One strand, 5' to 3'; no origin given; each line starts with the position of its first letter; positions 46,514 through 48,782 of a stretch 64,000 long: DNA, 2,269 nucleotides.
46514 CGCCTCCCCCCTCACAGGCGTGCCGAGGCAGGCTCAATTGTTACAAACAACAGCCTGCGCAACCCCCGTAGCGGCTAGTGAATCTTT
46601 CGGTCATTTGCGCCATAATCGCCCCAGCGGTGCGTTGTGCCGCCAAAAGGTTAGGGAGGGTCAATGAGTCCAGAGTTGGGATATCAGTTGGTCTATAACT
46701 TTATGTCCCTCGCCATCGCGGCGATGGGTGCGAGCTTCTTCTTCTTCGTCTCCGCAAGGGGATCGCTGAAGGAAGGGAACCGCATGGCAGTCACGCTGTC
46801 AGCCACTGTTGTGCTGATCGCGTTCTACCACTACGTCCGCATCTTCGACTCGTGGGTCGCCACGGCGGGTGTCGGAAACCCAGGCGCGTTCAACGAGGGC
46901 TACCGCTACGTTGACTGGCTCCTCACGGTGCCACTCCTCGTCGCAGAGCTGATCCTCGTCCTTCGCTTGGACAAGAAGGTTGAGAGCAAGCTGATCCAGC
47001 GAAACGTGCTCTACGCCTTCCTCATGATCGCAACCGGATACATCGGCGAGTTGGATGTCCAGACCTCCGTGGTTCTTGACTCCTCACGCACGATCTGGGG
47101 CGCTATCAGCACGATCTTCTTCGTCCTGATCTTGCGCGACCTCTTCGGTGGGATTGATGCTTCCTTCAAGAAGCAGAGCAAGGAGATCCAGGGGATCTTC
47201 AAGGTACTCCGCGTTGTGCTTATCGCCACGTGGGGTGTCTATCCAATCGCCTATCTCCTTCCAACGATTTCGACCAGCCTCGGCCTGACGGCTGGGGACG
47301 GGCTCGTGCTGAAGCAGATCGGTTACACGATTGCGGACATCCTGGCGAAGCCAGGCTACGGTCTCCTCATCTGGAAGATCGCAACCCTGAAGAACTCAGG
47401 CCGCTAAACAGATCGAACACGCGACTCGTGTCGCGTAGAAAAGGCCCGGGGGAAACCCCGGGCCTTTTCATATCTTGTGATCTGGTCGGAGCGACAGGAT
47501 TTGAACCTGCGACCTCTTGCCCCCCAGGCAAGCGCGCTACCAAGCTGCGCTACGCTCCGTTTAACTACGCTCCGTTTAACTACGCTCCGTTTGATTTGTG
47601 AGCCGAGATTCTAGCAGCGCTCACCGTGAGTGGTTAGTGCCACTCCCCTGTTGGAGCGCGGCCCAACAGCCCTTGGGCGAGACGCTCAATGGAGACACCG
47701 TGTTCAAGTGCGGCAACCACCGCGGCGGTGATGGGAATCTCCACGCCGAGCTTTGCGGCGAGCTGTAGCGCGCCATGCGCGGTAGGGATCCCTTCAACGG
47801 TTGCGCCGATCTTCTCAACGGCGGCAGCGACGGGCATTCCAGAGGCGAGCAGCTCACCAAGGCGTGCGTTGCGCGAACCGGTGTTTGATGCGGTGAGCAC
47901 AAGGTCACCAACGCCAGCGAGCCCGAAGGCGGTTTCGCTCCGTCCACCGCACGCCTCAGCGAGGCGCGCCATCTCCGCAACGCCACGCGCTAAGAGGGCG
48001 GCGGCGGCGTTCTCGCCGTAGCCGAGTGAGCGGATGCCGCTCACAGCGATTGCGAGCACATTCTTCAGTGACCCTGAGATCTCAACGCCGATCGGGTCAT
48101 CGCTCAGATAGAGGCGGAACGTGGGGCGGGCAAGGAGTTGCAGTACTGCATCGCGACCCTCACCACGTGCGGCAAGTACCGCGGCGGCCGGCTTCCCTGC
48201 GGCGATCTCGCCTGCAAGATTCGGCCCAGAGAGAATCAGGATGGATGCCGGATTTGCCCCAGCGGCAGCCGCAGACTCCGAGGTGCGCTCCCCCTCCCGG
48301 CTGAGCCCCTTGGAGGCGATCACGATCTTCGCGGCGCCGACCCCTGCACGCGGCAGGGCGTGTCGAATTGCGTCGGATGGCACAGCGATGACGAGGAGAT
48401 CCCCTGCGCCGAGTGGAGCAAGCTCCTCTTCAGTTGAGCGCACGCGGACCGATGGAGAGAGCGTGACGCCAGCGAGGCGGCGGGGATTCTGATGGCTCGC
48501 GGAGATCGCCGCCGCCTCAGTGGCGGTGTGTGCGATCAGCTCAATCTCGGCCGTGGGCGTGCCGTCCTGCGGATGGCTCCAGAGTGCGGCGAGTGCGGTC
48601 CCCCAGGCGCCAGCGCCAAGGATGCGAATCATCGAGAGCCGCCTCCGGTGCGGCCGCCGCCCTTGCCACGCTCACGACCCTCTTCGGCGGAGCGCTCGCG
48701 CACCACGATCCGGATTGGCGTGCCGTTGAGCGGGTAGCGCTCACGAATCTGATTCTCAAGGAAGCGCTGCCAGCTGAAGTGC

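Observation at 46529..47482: Rhodopsin cassette is compositionally foreign (about 56 % GC vs about 68 % flanks) and abuts tRNA-Pro: signature of horizontal acquisition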

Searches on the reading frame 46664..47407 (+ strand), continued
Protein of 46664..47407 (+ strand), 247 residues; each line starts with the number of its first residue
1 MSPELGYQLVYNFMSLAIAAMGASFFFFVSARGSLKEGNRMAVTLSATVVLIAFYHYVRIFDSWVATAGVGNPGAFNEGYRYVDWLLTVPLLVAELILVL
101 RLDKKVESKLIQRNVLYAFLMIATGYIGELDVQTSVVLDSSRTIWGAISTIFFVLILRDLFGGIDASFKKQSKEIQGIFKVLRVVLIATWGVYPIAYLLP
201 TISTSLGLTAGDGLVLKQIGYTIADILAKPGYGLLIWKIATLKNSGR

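Call 64: list_cluster_members(proteins=[L038:801-2237:+, P0269, L038:3368-3754:+, L038:3754-4395:+, L038:4421-5719:+, L038:5738-6235:+, L038:6235-6717:+, L038:6788-7288:+, L038:7288-7875:+, L038:7882-8730:+])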
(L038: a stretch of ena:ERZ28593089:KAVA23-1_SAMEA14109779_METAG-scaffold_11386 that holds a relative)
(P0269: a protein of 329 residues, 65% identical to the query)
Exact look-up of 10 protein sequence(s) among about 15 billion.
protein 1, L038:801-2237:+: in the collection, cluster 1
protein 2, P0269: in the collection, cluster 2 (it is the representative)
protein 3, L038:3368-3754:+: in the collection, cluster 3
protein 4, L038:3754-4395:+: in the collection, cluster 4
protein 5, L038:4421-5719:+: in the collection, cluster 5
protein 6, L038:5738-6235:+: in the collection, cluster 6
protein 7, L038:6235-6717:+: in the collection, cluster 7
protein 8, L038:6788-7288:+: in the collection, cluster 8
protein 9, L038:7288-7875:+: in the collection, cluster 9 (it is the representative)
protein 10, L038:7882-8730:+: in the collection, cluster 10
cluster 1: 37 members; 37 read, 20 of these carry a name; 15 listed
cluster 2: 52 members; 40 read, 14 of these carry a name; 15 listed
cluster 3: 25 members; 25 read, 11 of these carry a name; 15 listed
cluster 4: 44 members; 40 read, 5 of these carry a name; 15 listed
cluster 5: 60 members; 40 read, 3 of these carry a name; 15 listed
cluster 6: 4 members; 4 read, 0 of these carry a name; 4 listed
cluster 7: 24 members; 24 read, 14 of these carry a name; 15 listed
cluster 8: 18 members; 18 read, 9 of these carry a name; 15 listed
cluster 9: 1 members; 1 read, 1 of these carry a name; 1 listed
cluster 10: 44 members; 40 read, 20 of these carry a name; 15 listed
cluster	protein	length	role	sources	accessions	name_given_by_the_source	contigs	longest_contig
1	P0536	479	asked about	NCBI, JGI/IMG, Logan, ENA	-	GTP-binding protein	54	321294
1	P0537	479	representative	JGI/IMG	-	GTP-binding protein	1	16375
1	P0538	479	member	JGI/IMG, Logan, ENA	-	GTP-binding protein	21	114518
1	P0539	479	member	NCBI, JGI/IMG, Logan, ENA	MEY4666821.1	MAG: hypothetical protein RIQ87_601 [Chloroflexota bacterium] | GTP-binding protein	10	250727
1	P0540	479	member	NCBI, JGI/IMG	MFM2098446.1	MAG: hypothetical protein RIT06_1074 [Chloroflexota bacterium] | GTP-binding protein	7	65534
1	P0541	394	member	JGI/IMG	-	GTP-binding protein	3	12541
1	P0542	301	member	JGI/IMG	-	GTP-binding protein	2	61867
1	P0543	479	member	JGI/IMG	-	GTP-binding protein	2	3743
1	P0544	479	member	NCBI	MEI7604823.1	MAG: ribosome biogenesis GTPase Der [Chloroflexota bacterium]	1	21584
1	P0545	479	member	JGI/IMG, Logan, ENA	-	GTP-binding protein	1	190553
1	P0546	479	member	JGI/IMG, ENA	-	GTP-binding protein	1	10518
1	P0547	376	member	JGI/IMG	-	GTP-binding protein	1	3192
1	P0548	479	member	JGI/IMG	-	GTP-binding protein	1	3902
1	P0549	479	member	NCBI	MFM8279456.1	MAG: ribosome biogenesis GTPase Der [Candidatus Limnocylindrus sp.]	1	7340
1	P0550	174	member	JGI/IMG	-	GTP-binding protein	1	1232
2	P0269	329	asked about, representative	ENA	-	-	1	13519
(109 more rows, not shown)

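Call 66: find_encoding_contigs(protein=P0244, flank=8000, max_places=1)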
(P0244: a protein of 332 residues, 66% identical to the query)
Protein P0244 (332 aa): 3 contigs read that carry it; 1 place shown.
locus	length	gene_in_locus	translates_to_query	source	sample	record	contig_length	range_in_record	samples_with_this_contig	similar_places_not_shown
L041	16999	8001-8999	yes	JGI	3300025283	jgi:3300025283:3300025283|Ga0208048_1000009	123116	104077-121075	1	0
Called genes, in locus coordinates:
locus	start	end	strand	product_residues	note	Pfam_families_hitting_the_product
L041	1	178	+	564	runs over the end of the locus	PF02463:SMC_N, PF13476:AAA_23, PF13304:AAA_21 (faint)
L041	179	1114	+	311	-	PF02899:Phage_int_SAM_1, PF00589:Phage_integrase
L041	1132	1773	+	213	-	PF02163:Peptidase_M50 (weak)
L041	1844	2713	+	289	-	PF02616:SMC_ScpA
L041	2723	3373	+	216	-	PF04079:SMC_ScpB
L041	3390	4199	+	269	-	PF00849:PseudoU_synth_2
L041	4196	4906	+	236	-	PF02224:Cytidylate_kin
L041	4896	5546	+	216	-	PF01553:Acyltransferase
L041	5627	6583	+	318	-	PF02401:LYTB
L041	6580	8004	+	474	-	PF00009:GTP_EFTU, PF03193:RsgA_GTPase (faint), PF01926:MMR_HSR1, PF02421:FeoB_N, PF02421:FeoB_N, PF01926:MMR_HSR1, PF00009:GTP_EFTU, PF14714:KH_dom-like, +3 more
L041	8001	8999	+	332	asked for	PF01210:NAD_Gly3P_dh_N, PF07479:NAD_Gly3P_dh_C, PF20618:GPD_NAD_C_bact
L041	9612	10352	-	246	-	PF01036:Bac_rhodopsin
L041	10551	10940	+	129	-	PF14229:DUF4332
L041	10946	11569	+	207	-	PF07314:Lit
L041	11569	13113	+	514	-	PF01040:UbiA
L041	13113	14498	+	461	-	PF03453:MoeA_N, PF00994:MoCF_biosynth, PF03454:MoeA_C (weak)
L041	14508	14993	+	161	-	PF01967:MoaC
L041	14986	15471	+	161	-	PF00994:MoCF_biosynth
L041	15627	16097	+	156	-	PF22811:Zn_ribbon_NrdR, PF03477:ATP-cone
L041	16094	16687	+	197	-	PF06559:DCD_N, PF22769:DCD, PF22569:DCD_C (weak)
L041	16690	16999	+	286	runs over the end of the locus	PF00753:Lactamase_B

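Call 67: find_encoding_contigs(protein=P0262, flank=8000, max_places=1)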
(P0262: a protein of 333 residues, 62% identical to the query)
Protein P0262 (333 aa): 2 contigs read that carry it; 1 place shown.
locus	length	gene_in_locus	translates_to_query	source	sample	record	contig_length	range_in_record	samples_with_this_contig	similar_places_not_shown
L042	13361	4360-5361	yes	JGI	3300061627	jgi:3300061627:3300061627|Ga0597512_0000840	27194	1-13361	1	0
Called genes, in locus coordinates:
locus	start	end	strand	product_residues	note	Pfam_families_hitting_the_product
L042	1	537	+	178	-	PF00849:PseudoU_synth_2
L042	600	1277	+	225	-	PF02224:Cytidylate_kin, PF13189:Cytidylate_kin2 (weak)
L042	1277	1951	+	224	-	PF01553:Acyltransferase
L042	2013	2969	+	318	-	PF02401:LYTB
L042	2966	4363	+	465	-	PF00005:ABC_tran (faint), PF00009:GTP_EFTU, PF01926:MMR_HSR1, PF02421:FeoB_N, PF01926:MMR_HSR1, PF02421:FeoB_N, PF00009:GTP_EFTU, PF14714:KH_dom-like, +4 more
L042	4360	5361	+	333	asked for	PF01210:NAD_Gly3P_dh_N, PF07479:NAD_Gly3P_dh_C, PF20618:GPD_NAD_C_bact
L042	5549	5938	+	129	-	PF14229:DUF4332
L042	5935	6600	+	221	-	PF07314:Lit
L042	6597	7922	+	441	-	PF03453:MoeA_N, PF00994:MoCF_biosynth, PF03454:MoeA_C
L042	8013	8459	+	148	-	PF01967:MoaC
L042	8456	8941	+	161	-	PF00994:MoCF_biosynth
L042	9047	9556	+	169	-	PF22811:Zn_ribbon_NrdR, PF03477:ATP-cone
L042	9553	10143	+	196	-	PF06559:DCD_N, PF22769:DCD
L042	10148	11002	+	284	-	PF00753:Lactamase_B, PF23023:Anti-Pycsar_Apyc1 (weak)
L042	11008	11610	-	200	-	PF00085:Thioredoxin (weak), PF00578:AhpC-TSA, PF08534:Redoxin, PF13905:Thioredoxin_8 (weak)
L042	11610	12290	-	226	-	PF02683:DsbD_TM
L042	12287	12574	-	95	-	PF05768:Glrx-like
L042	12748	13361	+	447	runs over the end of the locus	PF05977:MFS_3, PF07690:MFS_1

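Call 68: find_encoding_contigs(protein=P0264, flank=8000, max_places=1)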
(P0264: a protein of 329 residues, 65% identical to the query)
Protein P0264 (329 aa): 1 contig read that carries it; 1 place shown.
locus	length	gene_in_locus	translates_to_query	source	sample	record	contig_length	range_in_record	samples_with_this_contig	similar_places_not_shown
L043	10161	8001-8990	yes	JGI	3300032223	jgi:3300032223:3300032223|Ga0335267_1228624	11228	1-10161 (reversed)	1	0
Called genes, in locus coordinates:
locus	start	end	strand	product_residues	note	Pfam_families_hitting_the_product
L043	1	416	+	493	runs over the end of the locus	?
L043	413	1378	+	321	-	PF02899:Phage_int_SAM_1 (weak), PF00589:Phage_integrase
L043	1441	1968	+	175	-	-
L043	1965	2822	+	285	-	PF02616:SMC_ScpA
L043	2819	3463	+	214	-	PF04079:SMC_ScpB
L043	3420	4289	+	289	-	PF00849:PseudoU_synth_2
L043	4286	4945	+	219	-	PF02224:Cytidylate_kin, PF13189:Cytidylate_kin2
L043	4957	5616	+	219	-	PF01553:Acyltransferase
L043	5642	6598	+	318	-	PF02401:LYTB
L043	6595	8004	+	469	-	PF00009:GTP_EFTU, PF00071:Ras (faint), PF01926:MMR_HSR1, PF02421:FeoB_N, PF00009:GTP_EFTU, PF01926:MMR_HSR1, PF02421:FeoB_N, PF14714:KH_dom-like, +5 more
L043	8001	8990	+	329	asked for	PF01210:NAD_Gly3P_dh_N, PF07479:NAD_Gly3P_dh_C, PF20618:GPD_NAD_C_bact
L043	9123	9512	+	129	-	PF14229:DUF4332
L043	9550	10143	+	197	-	PF07314:Lit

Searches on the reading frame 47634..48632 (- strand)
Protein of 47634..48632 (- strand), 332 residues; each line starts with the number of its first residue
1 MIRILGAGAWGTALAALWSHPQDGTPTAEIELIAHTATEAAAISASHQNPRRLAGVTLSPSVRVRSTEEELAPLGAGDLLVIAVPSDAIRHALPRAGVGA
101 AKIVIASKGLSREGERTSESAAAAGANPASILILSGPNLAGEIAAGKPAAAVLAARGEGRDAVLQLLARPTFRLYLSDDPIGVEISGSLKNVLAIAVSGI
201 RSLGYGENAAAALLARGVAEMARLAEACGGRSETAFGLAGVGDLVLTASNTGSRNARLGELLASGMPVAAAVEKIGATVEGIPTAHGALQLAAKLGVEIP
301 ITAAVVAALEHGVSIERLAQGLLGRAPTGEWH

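Call 8: search_protein_families(library=pfam, proteins=[window:47634-48632:-])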
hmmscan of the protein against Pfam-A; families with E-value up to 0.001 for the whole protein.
window:47634-48632:- (332 aa): 3 families
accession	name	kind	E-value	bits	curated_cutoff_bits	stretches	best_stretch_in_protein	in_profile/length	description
PF07479.19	NAD_Gly3P_dh_C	-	6.9e-42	143.5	25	1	179-318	1-140/142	NAD-dependent glycerol-3-phosphate dehydrogenase C-terminus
PF01210.29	NAD_Gly3P_dh_N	-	1.2e-24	87.5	23.1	1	2-156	2-153/158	NAD-dependent glycerol-3-phosphate dehydrogenase N-terminus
PF20618.3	GPD_NAD_C_bact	-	4.1e-16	59.7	27.6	1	239-305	1-66/66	Bacterial GPD, NAD-dependent C-terminal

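Call 19: find_related_loci(query=window:47634-48629:-, collection=genome_contigs, flank=10000)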
Query window:47634-48629:- (331 aa) in genome_contigs; peptide patterns used: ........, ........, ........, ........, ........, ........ (x = any residue, [..] = any of these).
600 stretches matched a pattern (row limit reached: there are more); 30 encode a relative of the query (tblastn E <= 1e-3); 30 distinct loci.
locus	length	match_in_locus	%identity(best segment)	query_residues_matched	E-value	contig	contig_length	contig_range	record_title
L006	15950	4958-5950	99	1-331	0e+0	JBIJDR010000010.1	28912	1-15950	MAG: Candidatus Limnocylindrus sp. isolate ME2006-08-22D15_3300044611_group2_bin90 Rohwer_bin1235_scaffold_369_c2, whole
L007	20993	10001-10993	98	1-331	0e+0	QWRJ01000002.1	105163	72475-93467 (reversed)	MAG: Candidatus Limnocylindrus sp. ZSMar2m-chloro-G89 ZSMar2m-G89-c2, whole genome shotgun sequence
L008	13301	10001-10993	96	1-331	0e+0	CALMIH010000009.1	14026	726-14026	MAG TPA_asm: uncultured Chloroflexi bacterium isolate SRR6158312_bin.64_CONCOCT_v1.1_MAG genome assembly, contig: ERZ174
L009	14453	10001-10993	80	1-331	1e-163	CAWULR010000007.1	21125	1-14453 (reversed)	MAG: uncultured bacterium isolate SRR1522973_binner13_99_1705335405 genome assembly, contig: ERZ11849543.360, whole geno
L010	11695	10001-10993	76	1-331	3e-157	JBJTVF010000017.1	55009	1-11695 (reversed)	MAG: Candidatus Limnocylindrus sp. isolate samp_4445_metabat2_123 samp_4445_359616, whole genome shotgun sequence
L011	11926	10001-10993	78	1-331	2e-154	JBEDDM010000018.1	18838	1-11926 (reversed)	MAG: Chloroflexota bacterium isolate NASQAN2014_185_A_bin.71 scaffold_000366, whole genome shotgun sequence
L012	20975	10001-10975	38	1-329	4e-54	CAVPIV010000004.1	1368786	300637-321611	MAG: uncultured Thermoleophilia bacterium isolate MFD00032.bin.1.63 genome assembly, contig: contig_19753, whole genome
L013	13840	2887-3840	39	3-324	1e-50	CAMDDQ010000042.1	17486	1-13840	MAG: Asaia bogorensis isolate MaH-04nov19-121 genome assembly, contig: MaH-04nov19-C8294, whole genome shotgun sequence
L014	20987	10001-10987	41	1-331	3e-50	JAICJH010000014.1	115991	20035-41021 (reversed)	MAG: Bryobacteraceae bacterium isolate GZL_FP_2_bin.159 k141_4946237_length_115991_cov_12.1892, whole genome shotgun seq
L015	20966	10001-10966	37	1-326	5e-49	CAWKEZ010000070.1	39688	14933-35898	MAG: uncultured Thermoleophilia bacterium isolate MFD03323.bin.2.129 genome assembly, contig: contig_29506, whole genome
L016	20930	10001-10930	39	1-324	2e-49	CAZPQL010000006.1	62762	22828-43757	MAG TPA_asm: uncultured Rhodobacterales bacterium isolate binchicken_co46_106 genome assembly, contig: NODE_744_length_6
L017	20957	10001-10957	40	3-324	8e-49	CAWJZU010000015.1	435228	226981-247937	MAG: uncultured Alphaproteobacteria bacterium isolate MFD00822.bin.2.138 genome assembly, contig: contig_26251, whole ge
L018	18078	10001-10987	36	1-331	3e-52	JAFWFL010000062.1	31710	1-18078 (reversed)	MAG: Coriobacteriales bacterium isolate RGIG5691 Sheep_Duodenum.Co__c595333, whole genome shotgun sequence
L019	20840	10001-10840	35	1-320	1e-46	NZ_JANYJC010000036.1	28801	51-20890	MAG: Chamaesiphon sp. GL140_3_metabinner_50 GL140_3_k141_2724720, whole genome shotgun sequence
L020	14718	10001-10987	35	1-331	2e-46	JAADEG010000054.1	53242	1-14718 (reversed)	MAG: Thermodesulfobacteriota bacterium isolate L_MetaBat.182 contig-127_283, whole genome shotgun sequence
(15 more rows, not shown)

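Call 55: search_protein_families(library=pfam, proteins=[L007:11161-11475:-, L010:11311-11667:+], max_evalue=0.01)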
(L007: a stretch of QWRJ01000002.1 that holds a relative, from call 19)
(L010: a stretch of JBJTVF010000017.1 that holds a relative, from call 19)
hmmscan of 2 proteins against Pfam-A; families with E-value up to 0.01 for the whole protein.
L007:11161-11475:- (105 aa): 1 family
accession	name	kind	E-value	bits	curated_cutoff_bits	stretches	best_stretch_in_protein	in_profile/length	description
PF08395.17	7tm_7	-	0.0028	17.5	26.6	1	22-82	24-83/370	7tm Chemosensory receptor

L010:11311-11667:+ (119 aa): 0 families
